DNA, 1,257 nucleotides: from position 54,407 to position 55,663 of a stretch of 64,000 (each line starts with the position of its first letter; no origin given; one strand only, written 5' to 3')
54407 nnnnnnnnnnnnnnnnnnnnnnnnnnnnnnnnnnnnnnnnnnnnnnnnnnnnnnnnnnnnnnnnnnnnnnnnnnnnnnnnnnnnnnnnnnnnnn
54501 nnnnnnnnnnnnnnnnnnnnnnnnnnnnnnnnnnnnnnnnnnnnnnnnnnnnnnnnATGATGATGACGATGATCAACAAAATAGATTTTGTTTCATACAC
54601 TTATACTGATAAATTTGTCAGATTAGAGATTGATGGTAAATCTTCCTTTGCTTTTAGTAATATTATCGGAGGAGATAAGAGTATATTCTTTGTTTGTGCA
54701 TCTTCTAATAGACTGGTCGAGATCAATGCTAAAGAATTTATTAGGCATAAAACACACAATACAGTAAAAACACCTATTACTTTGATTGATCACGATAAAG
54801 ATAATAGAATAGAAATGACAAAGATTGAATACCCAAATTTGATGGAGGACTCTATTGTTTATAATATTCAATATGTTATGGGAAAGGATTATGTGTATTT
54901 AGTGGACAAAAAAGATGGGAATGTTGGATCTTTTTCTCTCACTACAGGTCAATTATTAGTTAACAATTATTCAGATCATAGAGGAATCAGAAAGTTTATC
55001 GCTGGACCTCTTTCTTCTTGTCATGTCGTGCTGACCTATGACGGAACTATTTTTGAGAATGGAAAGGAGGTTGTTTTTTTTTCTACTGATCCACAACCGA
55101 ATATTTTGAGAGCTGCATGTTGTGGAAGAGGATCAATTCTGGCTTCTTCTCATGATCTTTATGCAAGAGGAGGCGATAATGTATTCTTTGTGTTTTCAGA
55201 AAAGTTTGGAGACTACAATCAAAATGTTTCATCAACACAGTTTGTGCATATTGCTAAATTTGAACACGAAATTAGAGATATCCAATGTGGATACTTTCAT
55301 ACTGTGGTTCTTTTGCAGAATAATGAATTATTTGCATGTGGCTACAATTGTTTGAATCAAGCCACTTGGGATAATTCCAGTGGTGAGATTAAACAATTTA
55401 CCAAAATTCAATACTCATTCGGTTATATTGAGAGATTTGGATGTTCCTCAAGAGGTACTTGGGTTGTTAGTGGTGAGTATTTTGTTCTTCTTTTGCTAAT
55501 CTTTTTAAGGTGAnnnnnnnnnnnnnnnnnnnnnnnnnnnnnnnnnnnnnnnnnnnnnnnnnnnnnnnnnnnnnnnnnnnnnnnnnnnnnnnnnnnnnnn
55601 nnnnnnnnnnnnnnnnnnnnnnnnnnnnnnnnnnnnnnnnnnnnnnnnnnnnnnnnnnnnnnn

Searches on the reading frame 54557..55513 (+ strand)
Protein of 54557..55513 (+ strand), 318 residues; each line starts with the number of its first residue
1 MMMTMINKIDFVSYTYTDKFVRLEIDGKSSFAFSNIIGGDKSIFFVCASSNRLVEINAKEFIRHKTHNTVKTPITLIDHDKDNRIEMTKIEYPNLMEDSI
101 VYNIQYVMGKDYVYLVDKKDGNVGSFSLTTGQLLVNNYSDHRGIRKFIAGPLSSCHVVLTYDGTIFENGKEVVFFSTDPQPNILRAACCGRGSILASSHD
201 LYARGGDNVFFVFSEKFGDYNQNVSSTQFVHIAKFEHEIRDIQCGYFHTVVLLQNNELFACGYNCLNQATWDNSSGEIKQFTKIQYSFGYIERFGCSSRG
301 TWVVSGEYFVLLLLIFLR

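Call 3: search_protein_families(library=pfam, proteins=[window:54557-55513:+], max_evalue=0.01)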
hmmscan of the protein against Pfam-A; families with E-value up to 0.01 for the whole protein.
window:54557-55513:+ (318 aa): 2 families
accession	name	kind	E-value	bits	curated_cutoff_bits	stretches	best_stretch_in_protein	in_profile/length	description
PF13540.12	RCC1_2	-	2.6e-08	33.9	22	1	239-268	1-30/30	Regulator of chromosome condensation (RCC1) repeat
PF25390.1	WD40_RLD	-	5.1e-07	29.8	150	1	185-270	92-175/363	RCC1-like domain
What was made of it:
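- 54557..55751 (+): Upstream neighbour: a divergent RCC1-like gene. Two ORFs are probably joined by a putative 37-nt intron (GTGAGT...AAG, 55473-55509), which keeps the reading frame. It is not part of the serpin's function. Call 3 (RCC1_2, 33.9 bits).
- Checked: The gene at 54557..55513 (+) is a divergent RCC1-like protein with one RCC1_2 repeat above threshold (33.9 bits against 22) (call 3).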
